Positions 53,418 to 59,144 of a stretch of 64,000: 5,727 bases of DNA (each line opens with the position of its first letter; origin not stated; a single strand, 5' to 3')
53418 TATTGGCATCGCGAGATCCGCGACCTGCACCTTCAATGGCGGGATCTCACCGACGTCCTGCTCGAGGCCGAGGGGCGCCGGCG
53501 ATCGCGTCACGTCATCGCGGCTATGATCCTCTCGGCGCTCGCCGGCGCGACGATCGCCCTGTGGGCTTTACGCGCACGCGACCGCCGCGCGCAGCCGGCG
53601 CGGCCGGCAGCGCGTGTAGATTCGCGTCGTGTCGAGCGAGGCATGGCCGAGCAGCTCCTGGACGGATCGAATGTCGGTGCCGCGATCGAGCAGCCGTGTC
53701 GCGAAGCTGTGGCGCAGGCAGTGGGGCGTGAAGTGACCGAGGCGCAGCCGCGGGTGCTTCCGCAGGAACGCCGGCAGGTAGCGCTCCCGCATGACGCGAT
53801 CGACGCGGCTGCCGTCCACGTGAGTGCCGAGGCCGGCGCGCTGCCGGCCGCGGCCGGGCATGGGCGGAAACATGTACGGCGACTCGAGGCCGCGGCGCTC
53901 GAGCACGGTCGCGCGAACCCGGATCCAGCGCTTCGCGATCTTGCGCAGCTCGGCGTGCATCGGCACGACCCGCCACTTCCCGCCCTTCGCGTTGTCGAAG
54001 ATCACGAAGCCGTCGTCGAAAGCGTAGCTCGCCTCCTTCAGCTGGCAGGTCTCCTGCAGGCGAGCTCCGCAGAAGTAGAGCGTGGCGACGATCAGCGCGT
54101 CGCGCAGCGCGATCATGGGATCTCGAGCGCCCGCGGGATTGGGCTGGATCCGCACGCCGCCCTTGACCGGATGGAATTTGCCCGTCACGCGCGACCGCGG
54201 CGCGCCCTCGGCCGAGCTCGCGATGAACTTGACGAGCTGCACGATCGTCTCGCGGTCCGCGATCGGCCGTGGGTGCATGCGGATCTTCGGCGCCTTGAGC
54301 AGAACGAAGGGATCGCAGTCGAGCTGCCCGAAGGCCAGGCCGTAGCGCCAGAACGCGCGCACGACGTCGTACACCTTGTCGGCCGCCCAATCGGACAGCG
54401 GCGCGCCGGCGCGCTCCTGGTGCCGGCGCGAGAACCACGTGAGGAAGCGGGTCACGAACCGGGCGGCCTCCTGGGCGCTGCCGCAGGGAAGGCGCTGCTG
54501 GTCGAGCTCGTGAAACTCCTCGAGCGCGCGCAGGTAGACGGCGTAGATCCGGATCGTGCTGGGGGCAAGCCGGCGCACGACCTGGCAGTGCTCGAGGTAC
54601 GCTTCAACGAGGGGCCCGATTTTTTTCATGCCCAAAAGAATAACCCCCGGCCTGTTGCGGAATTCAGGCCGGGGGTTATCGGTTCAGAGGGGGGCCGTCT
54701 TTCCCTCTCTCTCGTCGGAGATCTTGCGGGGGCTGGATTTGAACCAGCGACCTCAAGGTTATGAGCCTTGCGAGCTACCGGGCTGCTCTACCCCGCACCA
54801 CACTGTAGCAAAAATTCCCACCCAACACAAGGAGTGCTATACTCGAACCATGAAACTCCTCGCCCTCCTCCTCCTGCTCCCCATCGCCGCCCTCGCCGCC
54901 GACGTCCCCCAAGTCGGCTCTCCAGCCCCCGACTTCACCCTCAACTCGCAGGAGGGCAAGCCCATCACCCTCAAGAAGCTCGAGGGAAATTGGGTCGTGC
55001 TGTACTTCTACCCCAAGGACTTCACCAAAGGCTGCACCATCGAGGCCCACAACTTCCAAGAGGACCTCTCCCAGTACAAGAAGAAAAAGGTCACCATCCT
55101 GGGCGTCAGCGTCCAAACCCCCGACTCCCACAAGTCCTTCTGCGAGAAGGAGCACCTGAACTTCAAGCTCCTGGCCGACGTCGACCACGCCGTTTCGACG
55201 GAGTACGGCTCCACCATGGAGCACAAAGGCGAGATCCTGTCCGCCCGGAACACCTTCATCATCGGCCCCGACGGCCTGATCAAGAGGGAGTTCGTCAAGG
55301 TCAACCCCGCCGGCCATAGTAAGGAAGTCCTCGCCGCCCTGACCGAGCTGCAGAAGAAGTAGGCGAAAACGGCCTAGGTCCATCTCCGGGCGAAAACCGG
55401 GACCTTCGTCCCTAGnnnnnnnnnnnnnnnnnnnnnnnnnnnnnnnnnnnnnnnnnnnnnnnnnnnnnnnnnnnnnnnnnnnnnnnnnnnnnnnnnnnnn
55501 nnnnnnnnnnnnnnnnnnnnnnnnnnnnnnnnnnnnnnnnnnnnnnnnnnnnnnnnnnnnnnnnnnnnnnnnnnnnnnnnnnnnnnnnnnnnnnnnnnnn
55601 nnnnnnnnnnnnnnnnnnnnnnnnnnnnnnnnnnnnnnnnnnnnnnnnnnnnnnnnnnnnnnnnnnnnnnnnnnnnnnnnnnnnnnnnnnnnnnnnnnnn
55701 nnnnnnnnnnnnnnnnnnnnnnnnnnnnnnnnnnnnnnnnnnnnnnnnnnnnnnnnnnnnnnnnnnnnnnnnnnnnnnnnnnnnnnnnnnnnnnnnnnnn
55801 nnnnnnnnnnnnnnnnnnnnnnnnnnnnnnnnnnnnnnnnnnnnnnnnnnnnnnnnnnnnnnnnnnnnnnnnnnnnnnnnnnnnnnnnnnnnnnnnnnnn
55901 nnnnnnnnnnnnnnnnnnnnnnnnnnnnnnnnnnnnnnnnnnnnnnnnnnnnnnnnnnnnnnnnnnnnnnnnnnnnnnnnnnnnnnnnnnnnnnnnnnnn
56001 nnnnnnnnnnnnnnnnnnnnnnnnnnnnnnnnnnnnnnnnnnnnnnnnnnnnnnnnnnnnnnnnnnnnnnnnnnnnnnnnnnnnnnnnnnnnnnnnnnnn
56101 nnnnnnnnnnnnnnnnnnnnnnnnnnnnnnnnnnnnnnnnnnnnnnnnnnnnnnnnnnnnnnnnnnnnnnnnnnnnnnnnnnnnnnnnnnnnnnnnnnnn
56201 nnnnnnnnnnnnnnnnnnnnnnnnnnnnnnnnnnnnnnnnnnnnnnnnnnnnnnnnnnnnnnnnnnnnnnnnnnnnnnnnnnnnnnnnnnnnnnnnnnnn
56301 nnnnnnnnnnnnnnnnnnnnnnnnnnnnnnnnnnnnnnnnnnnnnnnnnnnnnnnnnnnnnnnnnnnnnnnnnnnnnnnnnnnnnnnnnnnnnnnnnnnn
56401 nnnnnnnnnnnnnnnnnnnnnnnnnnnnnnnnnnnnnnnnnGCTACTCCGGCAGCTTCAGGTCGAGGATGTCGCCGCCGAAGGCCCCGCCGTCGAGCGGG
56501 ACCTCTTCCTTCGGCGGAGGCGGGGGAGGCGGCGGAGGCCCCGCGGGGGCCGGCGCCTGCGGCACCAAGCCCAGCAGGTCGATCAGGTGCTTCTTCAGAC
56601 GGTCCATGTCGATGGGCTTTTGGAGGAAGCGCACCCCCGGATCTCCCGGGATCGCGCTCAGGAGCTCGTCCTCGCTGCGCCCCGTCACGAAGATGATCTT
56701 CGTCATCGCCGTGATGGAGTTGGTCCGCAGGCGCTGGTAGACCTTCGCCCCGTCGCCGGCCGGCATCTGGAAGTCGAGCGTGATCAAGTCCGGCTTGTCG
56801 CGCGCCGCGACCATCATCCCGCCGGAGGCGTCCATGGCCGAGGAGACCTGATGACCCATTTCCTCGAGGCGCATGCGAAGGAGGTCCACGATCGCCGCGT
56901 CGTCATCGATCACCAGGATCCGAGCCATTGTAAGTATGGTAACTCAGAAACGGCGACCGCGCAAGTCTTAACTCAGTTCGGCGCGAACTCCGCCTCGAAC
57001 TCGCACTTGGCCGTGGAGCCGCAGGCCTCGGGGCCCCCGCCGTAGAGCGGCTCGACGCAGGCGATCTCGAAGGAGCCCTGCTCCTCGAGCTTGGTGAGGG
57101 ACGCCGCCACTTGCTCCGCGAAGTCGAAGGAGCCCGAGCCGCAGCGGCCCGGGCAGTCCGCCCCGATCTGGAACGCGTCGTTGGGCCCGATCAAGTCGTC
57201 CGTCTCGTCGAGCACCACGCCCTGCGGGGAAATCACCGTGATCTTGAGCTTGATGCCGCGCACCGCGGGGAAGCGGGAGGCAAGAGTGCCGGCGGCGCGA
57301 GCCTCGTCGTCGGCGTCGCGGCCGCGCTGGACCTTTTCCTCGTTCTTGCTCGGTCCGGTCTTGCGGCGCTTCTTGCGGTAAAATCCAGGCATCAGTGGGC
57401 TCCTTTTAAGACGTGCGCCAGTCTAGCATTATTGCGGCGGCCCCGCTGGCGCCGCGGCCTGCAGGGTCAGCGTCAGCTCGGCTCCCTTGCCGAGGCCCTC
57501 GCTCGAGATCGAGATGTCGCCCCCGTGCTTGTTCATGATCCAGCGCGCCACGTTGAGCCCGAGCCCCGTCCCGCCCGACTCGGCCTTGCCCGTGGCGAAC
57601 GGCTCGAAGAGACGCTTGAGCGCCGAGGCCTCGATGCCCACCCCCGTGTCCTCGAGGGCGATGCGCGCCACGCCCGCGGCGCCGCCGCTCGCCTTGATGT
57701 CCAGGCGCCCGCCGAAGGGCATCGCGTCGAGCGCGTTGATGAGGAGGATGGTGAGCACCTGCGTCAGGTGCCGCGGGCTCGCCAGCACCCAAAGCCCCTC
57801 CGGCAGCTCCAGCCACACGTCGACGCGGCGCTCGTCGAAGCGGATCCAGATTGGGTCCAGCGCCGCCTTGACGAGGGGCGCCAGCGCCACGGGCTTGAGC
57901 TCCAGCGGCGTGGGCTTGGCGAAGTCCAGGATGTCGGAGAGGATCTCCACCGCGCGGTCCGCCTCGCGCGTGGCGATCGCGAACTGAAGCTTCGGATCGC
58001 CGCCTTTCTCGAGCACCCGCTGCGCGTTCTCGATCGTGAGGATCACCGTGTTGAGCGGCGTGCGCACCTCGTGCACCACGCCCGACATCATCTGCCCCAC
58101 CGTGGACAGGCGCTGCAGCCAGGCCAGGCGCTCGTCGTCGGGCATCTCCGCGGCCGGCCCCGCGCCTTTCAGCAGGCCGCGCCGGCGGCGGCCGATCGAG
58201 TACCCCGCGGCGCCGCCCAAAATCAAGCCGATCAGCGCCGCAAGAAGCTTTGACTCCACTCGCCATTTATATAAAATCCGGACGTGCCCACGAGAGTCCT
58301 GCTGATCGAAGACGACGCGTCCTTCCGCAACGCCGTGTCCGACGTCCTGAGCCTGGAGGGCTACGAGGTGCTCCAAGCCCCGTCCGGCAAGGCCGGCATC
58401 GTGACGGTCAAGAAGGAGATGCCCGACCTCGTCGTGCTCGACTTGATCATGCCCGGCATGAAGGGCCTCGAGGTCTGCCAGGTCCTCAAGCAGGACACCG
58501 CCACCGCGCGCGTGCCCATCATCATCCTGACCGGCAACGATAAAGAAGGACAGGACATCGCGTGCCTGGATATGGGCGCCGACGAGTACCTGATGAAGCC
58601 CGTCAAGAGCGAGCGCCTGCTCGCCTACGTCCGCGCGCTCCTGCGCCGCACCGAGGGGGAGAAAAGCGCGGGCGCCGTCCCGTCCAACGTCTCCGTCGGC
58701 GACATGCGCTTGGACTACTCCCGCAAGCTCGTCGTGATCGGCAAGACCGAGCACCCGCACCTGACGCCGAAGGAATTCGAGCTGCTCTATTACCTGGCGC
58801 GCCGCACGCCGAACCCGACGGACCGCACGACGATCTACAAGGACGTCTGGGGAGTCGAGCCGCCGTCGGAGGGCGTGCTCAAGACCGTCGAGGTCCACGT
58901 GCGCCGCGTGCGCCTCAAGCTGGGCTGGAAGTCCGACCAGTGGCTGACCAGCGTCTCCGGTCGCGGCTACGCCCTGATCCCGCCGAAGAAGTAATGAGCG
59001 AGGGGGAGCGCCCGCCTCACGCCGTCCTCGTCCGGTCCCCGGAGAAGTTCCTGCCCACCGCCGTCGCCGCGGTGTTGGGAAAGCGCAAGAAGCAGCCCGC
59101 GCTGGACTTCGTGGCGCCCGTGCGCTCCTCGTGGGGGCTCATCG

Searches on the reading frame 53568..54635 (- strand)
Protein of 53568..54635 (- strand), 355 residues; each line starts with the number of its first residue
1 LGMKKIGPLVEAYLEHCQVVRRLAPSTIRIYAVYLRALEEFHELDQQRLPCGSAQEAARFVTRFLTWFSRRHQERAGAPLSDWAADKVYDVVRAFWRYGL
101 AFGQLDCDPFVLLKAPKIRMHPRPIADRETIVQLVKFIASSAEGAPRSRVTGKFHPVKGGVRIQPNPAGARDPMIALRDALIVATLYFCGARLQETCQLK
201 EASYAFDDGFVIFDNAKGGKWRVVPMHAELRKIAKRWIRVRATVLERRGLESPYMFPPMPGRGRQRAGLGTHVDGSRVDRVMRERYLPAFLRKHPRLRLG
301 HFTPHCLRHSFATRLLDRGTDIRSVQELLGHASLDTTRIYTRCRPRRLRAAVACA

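Call 31: search_protein_families(library=pfam, proteins=[window:53568-54635:-], max_evalue=0.001)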
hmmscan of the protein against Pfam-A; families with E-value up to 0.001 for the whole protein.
window:53568-54635:- (355 aa): 1 family
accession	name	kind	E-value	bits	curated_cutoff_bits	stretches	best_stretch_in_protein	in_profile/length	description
PF00589.27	Phage_integrase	-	5.5e-27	95.1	27.1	1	175-343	20-168/172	Phage integrase family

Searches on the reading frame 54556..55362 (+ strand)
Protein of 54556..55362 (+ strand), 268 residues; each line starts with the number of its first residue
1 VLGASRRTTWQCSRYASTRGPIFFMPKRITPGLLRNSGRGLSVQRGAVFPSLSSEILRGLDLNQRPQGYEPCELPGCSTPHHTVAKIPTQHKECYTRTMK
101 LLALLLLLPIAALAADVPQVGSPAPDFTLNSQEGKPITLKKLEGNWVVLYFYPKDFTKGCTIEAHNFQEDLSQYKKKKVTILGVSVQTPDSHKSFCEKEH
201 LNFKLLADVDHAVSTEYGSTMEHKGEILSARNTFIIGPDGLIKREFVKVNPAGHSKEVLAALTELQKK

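Call 31: search_protein_families(library=pfam, proteins=[window:54556-55362:+], max_evalue=0.001)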
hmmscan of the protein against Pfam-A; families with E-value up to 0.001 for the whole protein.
window:54556-55362:+ (268 aa): 3 families
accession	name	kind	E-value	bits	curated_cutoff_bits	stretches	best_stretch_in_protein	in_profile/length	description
PF00578.27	AhpC-TSA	-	5e-39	133.5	26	1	120-243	1-122/124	AhpC/TSA family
PF08534.16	Redoxin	-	1.2e-23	84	26.6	1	119-257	1-143/148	Redoxin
PF13911.12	AhpC-TSA_2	-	0.00085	20.1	27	0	168-227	3-62/114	AhpC/TSA antioxidant enzyme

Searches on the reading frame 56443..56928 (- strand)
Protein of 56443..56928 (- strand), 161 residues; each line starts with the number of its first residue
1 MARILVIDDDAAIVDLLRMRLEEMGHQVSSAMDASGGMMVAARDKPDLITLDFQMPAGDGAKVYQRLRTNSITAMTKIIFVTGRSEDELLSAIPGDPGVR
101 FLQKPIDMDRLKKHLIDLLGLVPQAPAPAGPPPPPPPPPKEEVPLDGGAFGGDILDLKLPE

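Call 31: search_protein_families(library=pfam, proteins=[window:56443-56928:-], max_evalue=0.001)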
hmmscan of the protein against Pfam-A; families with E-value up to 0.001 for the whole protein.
window:56443-56928:- (161 aa): 1 family
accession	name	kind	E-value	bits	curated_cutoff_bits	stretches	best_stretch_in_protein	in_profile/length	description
PF00072.30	Response_reg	-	2e-20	73.5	30.2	1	4-115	1-110/111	Response regulator receiver domain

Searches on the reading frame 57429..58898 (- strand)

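Call 45: search_protein_families(library=ncbifam, proteins=[window:57429-58898:-], max_evalue=0.00001)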
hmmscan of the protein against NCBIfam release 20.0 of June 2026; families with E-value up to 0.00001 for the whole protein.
window:57429-58898:- (489 aa): 63 families (the best 25 are shown)
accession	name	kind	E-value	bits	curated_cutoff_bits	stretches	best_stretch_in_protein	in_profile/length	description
NF008468.0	PRK11360.1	equivalog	2.2e-42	145.3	646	1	255-482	384-609/616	two-component system sensor histidine kinase AtoS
NF007688.0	PRK10364.1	equivalog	8.3e-40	136.9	479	1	262-480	235-450/460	two-component system sensor histidine kinase ZraS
NF052574.1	HisKinEspCMyxo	equivalog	2.3e-35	122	1200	1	257-484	407-640/785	serine histidine kinase EspC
NF010411.0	PRK13837.1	equivalog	2.3e-29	102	647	1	256-479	439-673/828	two-component system VirA-like sensor kinase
NF046044.1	PnpS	equivalog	1.7e-27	96.5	400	1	271-479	174-389/390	two-component system histidine kinase PnpS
NF053867.1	SprKinKinDBac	equivalog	1.9e-25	89.3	775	1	261-481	280-497/500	sporulation kinase KinD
TIGR02966.1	phoR_proteo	equivalog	1.1e-23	83.9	334.2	1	270-478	117-332/333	phosphate regulon sensor histidine kinase PhoR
NF033092.0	HK_WalK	equivalog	6.6e-22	77.8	725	1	270-479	375-592/594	cell wall metabolism sensor histidine kinase WalK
NF047497.1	HK_LIC_12097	equivalog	9.6e-22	77.2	500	1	260-466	143-353/367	LIC_12097 family sensor histidine kinase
NF038348.1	T2SS_HK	subfamily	1.9e-21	76.1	450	1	315-479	410-571/574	histidine kinase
NF047794.1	HisKinPtgB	equivalog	7.3e-21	74.1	1000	1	262-475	437-649/656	two-component system sensor histidine kinase PgtB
NF041880.1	EPS_EpsF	equivalog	1.8e-20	72.9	900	1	273-472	280-484/492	response regulator EpsF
TIGR02956.1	TMAO_torS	equivalog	4e-20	71.5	676.5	1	273-480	470-681/967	TMAO reductase system sensor histidine kinase/response regulator TorS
NF041777.1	sens_FixL_Rhizob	equivalog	8.6e-20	70.8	850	1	258-483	253-483/485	sensor protein FixL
NF041735.1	hist_kin_RppB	equivalog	9.6e-20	70.8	400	1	268-479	217-437/438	two-component system sensor histidine kinase RppB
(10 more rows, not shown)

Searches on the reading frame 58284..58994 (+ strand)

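Call 31: search_protein_families(library=pfam, proteins=[window:58284-58994:+], max_evalue=0.001)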
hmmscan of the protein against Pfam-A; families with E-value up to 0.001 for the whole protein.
window:58284-58994:+ (236 aa): 2 families
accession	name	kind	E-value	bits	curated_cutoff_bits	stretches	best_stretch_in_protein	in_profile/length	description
PF00072.30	Response_reg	-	2.2e-27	95.8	30.2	1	5-116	1-110/111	Response regulator receiver domain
PF00486.34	Trans_reg_C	-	1.7e-16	60.5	26.2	1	158-231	4-77/77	Transcriptional regulatory protein, C terminal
